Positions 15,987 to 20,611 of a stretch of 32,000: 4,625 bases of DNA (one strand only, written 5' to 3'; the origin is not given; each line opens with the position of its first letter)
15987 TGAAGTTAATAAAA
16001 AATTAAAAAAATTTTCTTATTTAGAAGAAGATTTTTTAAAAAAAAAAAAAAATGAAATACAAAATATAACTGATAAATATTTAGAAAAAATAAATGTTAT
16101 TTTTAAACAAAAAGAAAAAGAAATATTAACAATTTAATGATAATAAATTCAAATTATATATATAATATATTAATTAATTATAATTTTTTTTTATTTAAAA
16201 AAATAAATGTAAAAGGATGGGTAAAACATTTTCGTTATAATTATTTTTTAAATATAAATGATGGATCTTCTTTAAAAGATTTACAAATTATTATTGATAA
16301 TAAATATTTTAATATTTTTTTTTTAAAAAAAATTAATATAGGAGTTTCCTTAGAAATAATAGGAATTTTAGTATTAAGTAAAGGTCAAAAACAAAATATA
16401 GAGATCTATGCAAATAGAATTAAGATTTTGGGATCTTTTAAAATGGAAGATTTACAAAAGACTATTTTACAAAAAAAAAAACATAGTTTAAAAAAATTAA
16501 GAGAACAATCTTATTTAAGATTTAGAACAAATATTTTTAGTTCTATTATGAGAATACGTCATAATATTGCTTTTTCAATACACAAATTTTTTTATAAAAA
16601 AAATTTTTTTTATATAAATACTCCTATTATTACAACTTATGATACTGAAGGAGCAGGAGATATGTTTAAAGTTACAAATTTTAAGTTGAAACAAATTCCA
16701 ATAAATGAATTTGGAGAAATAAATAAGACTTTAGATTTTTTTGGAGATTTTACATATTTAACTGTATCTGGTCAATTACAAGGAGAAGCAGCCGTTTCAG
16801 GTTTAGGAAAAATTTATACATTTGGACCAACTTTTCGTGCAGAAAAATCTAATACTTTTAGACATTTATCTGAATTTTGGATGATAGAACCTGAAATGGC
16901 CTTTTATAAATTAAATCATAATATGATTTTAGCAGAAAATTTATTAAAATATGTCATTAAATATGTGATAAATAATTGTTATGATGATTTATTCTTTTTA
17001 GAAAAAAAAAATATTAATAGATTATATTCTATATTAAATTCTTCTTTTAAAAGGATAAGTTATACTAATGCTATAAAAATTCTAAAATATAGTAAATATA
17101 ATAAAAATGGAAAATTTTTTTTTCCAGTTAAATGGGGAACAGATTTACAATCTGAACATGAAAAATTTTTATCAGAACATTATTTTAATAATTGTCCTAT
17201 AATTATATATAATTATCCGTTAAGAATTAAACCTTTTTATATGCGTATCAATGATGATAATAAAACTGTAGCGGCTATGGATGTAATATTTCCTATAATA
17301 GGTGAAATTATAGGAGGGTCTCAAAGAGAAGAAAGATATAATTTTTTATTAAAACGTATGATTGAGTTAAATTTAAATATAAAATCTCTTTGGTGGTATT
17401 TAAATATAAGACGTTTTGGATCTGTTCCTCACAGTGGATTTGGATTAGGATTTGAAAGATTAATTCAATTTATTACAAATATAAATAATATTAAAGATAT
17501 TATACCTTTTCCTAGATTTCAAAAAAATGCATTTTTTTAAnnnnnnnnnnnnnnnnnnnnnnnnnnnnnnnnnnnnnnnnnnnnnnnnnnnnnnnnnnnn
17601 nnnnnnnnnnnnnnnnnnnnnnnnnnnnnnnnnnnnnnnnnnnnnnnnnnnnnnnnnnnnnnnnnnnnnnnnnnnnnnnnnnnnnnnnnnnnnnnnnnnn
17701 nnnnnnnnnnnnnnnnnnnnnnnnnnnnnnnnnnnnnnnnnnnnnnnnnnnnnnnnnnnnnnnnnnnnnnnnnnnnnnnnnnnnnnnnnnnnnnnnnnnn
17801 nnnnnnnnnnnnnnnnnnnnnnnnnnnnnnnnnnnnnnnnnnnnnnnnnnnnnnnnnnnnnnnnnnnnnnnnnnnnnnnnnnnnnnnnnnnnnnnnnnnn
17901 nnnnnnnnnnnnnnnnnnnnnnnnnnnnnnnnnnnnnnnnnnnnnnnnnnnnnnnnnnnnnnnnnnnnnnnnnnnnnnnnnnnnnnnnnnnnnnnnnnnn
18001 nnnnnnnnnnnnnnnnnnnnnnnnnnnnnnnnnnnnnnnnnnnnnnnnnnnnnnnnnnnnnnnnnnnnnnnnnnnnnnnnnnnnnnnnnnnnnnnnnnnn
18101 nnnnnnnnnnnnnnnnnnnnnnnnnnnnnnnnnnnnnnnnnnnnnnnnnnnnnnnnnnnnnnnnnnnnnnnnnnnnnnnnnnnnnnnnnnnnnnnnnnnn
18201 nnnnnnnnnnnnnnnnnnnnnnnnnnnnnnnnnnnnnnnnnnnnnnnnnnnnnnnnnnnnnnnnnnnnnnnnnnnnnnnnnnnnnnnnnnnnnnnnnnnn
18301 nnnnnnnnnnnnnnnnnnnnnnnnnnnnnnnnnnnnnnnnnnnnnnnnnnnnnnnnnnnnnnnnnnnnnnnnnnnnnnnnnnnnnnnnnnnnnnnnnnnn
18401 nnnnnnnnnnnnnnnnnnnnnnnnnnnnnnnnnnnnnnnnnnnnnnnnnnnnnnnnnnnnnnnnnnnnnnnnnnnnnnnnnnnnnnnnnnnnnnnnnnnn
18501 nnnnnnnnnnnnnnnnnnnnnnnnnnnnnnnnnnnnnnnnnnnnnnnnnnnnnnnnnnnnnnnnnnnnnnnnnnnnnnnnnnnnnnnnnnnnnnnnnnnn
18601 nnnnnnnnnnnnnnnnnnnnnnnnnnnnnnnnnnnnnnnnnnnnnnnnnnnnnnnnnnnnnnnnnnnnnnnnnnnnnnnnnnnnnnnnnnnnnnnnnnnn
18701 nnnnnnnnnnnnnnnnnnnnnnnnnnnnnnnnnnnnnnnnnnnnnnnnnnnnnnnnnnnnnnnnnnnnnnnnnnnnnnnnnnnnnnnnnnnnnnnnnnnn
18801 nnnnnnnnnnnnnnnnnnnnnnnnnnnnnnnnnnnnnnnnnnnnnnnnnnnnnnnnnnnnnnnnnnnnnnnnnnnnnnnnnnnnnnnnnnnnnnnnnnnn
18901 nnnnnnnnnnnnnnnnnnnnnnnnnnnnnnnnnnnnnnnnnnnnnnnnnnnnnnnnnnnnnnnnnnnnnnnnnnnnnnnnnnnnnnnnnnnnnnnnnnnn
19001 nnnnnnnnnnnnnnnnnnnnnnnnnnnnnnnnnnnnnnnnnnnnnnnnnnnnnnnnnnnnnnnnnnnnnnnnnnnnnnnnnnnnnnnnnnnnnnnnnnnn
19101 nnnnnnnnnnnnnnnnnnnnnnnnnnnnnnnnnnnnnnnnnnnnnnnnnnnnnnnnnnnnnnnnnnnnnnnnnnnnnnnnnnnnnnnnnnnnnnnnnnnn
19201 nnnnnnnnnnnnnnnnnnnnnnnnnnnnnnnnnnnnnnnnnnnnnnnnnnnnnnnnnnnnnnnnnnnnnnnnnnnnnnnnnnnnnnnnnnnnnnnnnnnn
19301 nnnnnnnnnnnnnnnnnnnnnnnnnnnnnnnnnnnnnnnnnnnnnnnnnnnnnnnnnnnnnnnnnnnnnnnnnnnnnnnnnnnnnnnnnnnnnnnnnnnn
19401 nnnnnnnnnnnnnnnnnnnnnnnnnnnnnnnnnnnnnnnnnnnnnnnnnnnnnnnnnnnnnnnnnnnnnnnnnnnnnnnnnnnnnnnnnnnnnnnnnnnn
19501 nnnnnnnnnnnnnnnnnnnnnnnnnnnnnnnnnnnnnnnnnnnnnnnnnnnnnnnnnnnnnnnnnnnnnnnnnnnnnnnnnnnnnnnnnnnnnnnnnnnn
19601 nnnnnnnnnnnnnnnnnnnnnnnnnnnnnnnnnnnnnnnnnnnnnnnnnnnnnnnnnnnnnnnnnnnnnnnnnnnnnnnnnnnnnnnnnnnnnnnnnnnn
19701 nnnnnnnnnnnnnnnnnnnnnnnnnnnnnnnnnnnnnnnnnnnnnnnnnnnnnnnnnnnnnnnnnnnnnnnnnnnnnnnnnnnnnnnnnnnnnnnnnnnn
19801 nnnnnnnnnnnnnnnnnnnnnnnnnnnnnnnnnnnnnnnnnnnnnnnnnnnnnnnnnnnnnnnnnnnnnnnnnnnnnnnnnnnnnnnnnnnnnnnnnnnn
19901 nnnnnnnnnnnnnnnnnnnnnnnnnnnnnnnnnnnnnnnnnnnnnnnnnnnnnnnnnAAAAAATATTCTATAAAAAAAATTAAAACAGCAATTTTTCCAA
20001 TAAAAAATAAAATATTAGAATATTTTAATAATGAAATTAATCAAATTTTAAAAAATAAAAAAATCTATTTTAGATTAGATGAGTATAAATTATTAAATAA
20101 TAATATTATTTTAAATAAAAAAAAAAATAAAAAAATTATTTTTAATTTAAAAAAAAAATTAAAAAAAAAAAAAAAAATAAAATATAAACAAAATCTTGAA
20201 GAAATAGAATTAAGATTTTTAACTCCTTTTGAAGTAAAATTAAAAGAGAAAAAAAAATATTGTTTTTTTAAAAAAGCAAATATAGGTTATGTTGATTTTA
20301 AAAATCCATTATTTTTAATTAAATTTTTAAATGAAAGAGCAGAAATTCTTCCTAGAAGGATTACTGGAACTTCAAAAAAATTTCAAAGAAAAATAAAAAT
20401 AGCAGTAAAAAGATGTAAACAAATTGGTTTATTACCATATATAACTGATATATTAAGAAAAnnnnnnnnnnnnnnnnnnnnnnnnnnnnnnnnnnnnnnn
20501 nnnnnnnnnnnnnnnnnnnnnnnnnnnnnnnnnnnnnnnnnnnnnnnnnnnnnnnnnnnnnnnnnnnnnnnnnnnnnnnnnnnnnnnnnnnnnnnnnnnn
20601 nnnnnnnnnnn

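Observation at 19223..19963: Hierarchical, GC-enriched tandem repeat array that looks recently expanded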

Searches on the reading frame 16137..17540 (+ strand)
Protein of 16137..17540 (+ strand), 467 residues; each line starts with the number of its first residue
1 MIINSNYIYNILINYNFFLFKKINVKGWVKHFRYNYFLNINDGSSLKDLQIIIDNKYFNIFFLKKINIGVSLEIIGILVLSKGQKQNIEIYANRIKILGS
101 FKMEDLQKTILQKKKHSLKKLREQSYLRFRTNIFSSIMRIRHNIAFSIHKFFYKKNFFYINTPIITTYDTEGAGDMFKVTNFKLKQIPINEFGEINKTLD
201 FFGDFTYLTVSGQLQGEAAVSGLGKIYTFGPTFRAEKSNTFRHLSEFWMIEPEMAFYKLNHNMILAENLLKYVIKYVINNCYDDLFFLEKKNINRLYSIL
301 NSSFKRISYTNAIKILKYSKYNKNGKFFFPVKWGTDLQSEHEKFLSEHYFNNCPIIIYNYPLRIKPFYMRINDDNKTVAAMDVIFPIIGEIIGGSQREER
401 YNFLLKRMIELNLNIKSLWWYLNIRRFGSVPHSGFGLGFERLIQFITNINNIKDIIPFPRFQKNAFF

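Call 6: search_protein_families(library=pfam, proteins=[window:16137-17540:+], max_evalue=0.01)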
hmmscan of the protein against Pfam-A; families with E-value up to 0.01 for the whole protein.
window:16137-17540:+ (467 aa): 2 families
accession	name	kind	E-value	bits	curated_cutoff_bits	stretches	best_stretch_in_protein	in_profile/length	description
PF00152.25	tRNA-synt_2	-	2.8e-65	220.8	25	1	122-461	6-307/308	tRNA synthetases class II (D, K and N)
PF01336.31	tRNA_anti-codon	-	6.7e-06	26.4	27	1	24-98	2-75/75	OB-fold nucleic acid binding domain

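Call 9: find_encoding_contigs(protein=window:16137-17540:+, flank=10000, max_places=4)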
Protein window:16137-17540:+ (467 aa): no gene with exactly this product is on record in the collection.

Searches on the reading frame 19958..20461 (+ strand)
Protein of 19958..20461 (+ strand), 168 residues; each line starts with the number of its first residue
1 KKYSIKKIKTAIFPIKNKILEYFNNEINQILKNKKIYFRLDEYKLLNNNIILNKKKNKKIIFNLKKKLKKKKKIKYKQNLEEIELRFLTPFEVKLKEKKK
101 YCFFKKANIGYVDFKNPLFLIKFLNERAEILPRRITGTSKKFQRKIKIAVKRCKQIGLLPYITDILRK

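Call 13: find_related_loci(query=window:19958-20461:+, collection=genome_contigs, flank=3000)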
Query seq(168 aa) (168 aa) in genome_contigs; peptide patterns used: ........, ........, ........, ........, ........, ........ (x = any residue, [..] = any of these).
600 stretches matched a pattern (row limit reached: there are more); 5 encode a relative of the query (tblastn E <= 1e-3); 5 distinct loci.
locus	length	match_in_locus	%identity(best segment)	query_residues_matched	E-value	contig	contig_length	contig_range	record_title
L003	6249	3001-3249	76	85-167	2e-38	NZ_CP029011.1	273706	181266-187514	Candidatus Karelsulcia muelleri isolate SMEUTCHI chromosome, complete genome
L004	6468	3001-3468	41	3-164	5e-33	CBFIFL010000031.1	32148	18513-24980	MAG: Flavobacteriales bacterium isolate Co_bin_6_strict genome assembly, contig: Co_bin_6_strict_c31, whole genome shotg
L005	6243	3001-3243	59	87-167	4e-26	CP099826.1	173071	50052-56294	MAG: Candidatus Shikimatogenerans bostrichidophilus isolate RDOM chromosome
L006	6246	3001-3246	65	86-167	3e-21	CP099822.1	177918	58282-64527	MAG: Candidatus Shikimatogenerans bostrichidophilus isolate DPOR1 chromosome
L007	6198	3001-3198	68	102-167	2e-20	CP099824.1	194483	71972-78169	MAG: Candidatus Shikimatogenerans bostrichidophilus isolate DMIN1 chromosome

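Call 50: find_homologous_proteins(query=window:19958-20461:+, max_evalue=1e-10)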
Query seq(168 aa) (168 aa): 88 proteins with E <= 1e-10 among 8000 candidates.
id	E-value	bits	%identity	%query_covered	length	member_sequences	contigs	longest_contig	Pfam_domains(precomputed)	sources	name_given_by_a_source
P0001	3.5e-89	315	96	100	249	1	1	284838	PF01084.27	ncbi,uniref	ncbi:30S ribosomal protein S18 [Candidatus Karelsulcia muelleri]|uniref:30S ribosomal protein S18 n=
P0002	1.1e-81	290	93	95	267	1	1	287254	PF01084.27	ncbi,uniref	uniref:30S ribosomal protein S18 n=1 Tax=Candidatus Karelsulcia muelleri TaxID=336810 RepID=UPI0032B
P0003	1.2e-34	138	70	54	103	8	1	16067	PF01084.27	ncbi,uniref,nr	ncbi:30S ribosomal protein S18 [Candidatus Karelsulcia muelleri]|uniref:30S ribosomal protein S18 n=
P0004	2.3e-34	137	71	54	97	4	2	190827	PF01084.27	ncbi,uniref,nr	ncbi:30S ribosomal protein S18 [Candidatus Karelsulcia muelleri]|uniref:30S ribosomal protein S18 n=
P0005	4.6e-34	136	70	54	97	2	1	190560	PF01084.27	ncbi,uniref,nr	ncbi:30S ribosomal protein S18 [Candidatus Karelsulcia muelleri]|uniref:30S ribosomal protein S18 n=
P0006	7.4e-34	135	71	54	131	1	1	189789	PF01084.27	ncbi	-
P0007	7.7e-34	135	71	54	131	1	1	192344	PF01084.27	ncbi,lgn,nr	ncbi:hypothetical protein SMNC_0700 [Candidatus Karelsulcia muelleri]|nr:hypothetical protein SMNC_0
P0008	7.8e-34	135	71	54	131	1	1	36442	PF01084.27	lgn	-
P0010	1.1e-33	134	71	54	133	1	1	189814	PF01084.27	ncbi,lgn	-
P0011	1.2e-33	134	71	54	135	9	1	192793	PF01084.27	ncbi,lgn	-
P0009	1.3e-33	134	71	54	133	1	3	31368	PF01084.27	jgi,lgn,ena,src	-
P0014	1.5e-33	134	69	54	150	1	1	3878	PF01084.27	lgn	-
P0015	1.6e-33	134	68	58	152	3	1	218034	PF01084.27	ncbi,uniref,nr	ncbi:30S ribosomal protein S18 [Candidatus Karelsulcia muelleri]|uniref:30S ribosomal protein S18 n=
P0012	1.7e-33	134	70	54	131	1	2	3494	PF01084.27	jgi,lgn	-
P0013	1.8e-33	134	70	54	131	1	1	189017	PF01084.27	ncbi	-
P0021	2.0e-33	134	76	49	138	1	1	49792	PF01084.27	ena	-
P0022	2.2e-33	134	76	49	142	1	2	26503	PF01084.27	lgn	-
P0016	2.5e-33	133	70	54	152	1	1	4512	PF01084.27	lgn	-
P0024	3.2e-33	133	76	49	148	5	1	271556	PF01084.27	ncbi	-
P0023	3.4e-33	133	76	49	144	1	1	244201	PF01084.27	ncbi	-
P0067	5.1e-33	132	76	49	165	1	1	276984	PF01084.27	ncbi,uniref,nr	ncbi:ribosomal protein S18 [Candidatus Sulcia muelleri SMDSEM]|uniref:Small ribosomal subunit protei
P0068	7.8e-33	132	76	49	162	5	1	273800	PF01084.27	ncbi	-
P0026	1.2e-32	131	75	49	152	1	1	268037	PF01084.27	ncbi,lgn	-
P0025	1.4e-32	131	69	54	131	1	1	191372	PF01084.27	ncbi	ncbi:MAG: 30S ribosomal protein S18 [Candidatus Karelsulcia muelleri]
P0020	1.9e-32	130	76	49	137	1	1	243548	PF01084.27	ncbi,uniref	ncbi:30S ribosomal protein S18 [Candidatus Karelsulcia muelleri]|uniref:30S ribosomal protein S18 n=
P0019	2.6e-32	130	76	49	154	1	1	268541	PF01084.27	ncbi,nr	ncbi:MAG: ribosomal protein S18 [Candidatus Karelsulcia muelleri]|nr:MAG: ribosomal protein S18 [Can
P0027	3.2e-32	130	74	50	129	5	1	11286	PF01084.27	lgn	-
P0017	6.3e-31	125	76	49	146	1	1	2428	PF01084.27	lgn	-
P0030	8.5e-29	119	57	55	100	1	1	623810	PF01084.27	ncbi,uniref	ncbi:30S ribosomal protein S18 [Blattabacterium cuenoti]|uniref:30S ribosomal protein S18 n=1 Tax=Bl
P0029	9.6e-29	118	63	53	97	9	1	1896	PF01084.27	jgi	jgi:small subunit ribosomal protein S18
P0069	1.4e-28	118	63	49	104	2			PF01084.27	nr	nr:30S ribosomal protein S18 [Blattabacterium cuenoti]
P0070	1.6e-28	118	58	54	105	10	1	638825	PF01084.27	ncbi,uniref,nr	ncbi:30S ribosomal protein S18 [Blattabacterium cuenoti]|uniref:30S ribosomal protein S18 n=1 Tax=Bl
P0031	1.7e-28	118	57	55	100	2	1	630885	PF01084.27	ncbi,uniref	ncbi:30S ribosomal protein S18 [Blattabacterium cuenoti]|uniref:30S ribosomal protein S18 n=1 Tax=Bl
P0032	8.4e-28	115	64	50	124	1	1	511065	PF01084.27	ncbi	-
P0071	3.5e-27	113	64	50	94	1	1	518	PF01084.27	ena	-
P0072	6.6e-27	112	63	50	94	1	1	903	PF01084.27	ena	-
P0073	8.1e-27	112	63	52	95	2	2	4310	PF01084.27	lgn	-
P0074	8.5e-27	112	56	52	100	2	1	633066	PF01084.27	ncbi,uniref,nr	ncbi:30S ribosomal protein S18 [Blattabacterium cuenoti]|uniref:30S ribosomal protein S18 n=1 Tax=Bl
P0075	1.2e-26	112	56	51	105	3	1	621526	PF01084.27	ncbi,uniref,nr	ncbi:30S ribosomal protein S18 [Blattabacterium cuenoti]|uniref:30S ribosomal protein S18 n=1 Tax=Bl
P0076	1.8e-26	111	63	50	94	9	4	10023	PF01084.27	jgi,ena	jgi:small subunit ribosomal protein S18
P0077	2.8e-26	110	63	50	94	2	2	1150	PF01084.27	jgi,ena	-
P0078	3.4e-26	110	63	50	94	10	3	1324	PF01084.27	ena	-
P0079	3.5e-26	110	62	50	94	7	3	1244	PF01084.27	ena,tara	tara:strand:- start:81 stop:365 length:285 start_codon:yes stop_codon:yes gene_type:complete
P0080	4.4e-26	110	63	50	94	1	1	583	PF01084.27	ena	-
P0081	5.3e-26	109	57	54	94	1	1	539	PF01084.27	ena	-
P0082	5.8e-26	109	61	50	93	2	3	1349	PF01084.27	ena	-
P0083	8.6e-26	109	62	50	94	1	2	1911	PF01084.27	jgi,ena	-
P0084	1.2e-25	108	56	56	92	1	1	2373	PF01084.27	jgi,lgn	jgi:small subunit ribosomal protein S18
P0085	1.9e-25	108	60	50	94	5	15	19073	PF01084.27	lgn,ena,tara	tara:strand:+ start:1113 stop:1397 length:285 start_codon:yes stop_codon:yes gene_type:complete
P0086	2.0e-25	108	60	49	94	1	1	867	PF01084.27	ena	-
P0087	3.1e-25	107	60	50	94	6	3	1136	PF01084.27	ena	-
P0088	3.3e-25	107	61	50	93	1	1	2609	PF01084.27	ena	-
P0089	3.3e-25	107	61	50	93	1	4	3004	PF01084.27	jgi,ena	-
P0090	3.5e-25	107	60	50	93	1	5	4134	PF01084.27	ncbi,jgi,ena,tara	tara:strand:+ start:747 stop:1028 length:282 start_codon:yes stop_codon:yes gene_type:complete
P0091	3.5e-25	107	61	50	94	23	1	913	PF01084.27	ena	-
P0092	3.8e-25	107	57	52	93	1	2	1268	PF01084.27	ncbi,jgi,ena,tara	tara:strand:- start:59 stop:340 length:282 start_codon:yes stop_codon:yes gene_type:complete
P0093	3.8e-25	107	57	52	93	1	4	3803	PF01084.27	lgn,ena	-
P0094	3.8e-25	107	61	50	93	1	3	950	PF01084.27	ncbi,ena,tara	tara:strand:- start:124 stop:405 length:282 start_codon:yes stop_codon:yes gene_type:complete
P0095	4.1e-25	107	61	50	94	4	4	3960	PF01084.27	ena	-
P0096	4.8e-25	106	60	50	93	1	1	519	PF01084.27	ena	-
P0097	5.4e-25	106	53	51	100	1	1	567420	PF01084.27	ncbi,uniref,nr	ncbi:30S ribosomal protein S18 [Blattabacterium cuenoti]|uniref:30S ribosomal protein S18 n=1 Tax=Bl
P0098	6.1e-25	106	60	50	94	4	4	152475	PF01084.27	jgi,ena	-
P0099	6.3e-25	106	60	50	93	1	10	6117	PF01084.27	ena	-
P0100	6.5e-25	106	60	50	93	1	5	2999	PF01084.27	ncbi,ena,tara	tara:strand:- start:137 stop:418 length:282 start_codon:yes stop_codon:yes gene_type:complete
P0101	8.1e-25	106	57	52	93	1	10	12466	PF01084.27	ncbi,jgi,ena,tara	tara:strand:+ start:989 stop:1270 length:282 start_codon:yes stop_codon:yes gene_type:complete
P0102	1.0e-24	105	62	50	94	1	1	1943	PF01084.27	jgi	jgi:small subunit ribosomal protein S18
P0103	1.0e-24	105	60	50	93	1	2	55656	PF01084.27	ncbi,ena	-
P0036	1.4e-24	105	51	54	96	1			PF01084.27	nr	nr:30S ribosomal protein S18 [Blattabacterium cuenoti]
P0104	1.4e-24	105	57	53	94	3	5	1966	PF01084.27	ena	-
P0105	1.8e-24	105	60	50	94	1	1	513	PF01084.27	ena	-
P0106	2.0e-24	104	60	50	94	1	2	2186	PF01084.27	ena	-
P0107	2.4e-24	104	57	51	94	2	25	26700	PF01084.27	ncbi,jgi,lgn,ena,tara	tara:strand:- start:46 stop:330 length:285 start_codon:yes stop_codon:yes gene_type:complete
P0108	2.6e-24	104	61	50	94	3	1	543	PF01084.27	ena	-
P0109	2.6e-24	104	64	44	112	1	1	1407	PF01084.27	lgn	-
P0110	3.1e-24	104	60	50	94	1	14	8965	PF01084.27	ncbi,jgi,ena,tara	tara:strand:+ start:834 stop:1118 length:285 start_codon:yes stop_codon:yes gene_type:complete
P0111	3.8e-24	103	60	50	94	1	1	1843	PF01084.27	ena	-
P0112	3.9e-24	103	58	50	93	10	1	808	PF01084.27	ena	-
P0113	4.2e-24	103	60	50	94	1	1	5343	PF01084.27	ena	-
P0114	4.5e-24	103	60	50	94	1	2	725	PF01084.27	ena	-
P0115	5.9e-24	103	60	50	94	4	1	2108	PF01084.27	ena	-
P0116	1.8e-23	101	56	53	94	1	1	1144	PF01084.27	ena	-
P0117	2.0e-23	101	58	50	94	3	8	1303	PF01084.27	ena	-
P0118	2.8e-23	101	60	50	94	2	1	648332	PF01084.27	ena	-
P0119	3.9e-23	100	60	50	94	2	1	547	PF01084.27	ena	-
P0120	6.7e-22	96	60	46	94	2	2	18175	PF01084.27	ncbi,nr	ncbi:MAG: 30S ribosomal protein S18 [Bacteroidia bacterium]|nr:30S ribosomal protein S18 [Bacteroidi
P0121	4.0e-21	94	50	61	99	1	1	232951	PF01084.27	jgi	jgi:small subunit ribosomal protein S18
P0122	1.4e-20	92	62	45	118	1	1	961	PF01084.27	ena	-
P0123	2.2e-16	78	64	36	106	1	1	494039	PF01084.27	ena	-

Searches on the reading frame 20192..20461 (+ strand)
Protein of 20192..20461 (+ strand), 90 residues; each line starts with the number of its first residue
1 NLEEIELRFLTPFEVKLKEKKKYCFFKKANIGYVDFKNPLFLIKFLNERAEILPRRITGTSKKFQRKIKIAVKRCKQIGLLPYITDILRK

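Call 16: find_homologous_proteins(query=window:20192-20461:+, max_evalue=1e-8)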
Query seq(90 aa) (90 aa): 36 proteins with E <= 1e-8 among 37 candidates.
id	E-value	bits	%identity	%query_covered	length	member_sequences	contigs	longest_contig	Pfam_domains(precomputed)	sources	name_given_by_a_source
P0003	2.9e-35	138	71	99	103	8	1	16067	PF01084.27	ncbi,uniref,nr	ncbi:30S ribosomal protein S18 [Candidatus Karelsulcia muelleri]|uniref:30S ribosomal protein S18 n=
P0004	4.8e-35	137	72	99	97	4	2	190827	PF01084.27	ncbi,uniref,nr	ncbi:30S ribosomal protein S18 [Candidatus Karelsulcia muelleri]|uniref:30S ribosomal protein S18 n=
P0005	9.9e-35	136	71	99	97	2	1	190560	PF01084.27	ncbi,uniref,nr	ncbi:30S ribosomal protein S18 [Candidatus Karelsulcia muelleri]|uniref:30S ribosomal protein S18 n=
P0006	1.1e-34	136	72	99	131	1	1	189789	PF01084.27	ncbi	-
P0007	1.1e-34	136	72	99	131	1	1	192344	PF01084.27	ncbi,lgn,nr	ncbi:hypothetical protein SMNC_0700 [Candidatus Karelsulcia muelleri]|nr:hypothetical protein SMNC_0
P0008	1.1e-34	136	72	99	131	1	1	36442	PF01084.27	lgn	-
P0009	1.4e-34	136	72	99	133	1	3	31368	PF01084.27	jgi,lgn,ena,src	-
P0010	1.8e-34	135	72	99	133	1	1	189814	PF01084.27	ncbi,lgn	-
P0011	1.9e-34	135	72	99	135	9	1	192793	PF01084.27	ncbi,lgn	-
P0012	2.7e-34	135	71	99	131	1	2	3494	PF01084.27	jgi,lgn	-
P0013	3.0e-34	135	71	99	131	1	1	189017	PF01084.27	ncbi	-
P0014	3.0e-34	135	70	99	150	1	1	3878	PF01084.27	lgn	-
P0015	4.1e-34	134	71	99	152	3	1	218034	PF01084.27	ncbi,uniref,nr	ncbi:30S ribosomal protein S18 [Candidatus Karelsulcia muelleri]|uniref:30S ribosomal protein S18 n=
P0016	5.4e-34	134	71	99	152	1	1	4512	PF01084.27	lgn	-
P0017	9.2e-34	133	76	92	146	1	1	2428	PF01084.27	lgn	-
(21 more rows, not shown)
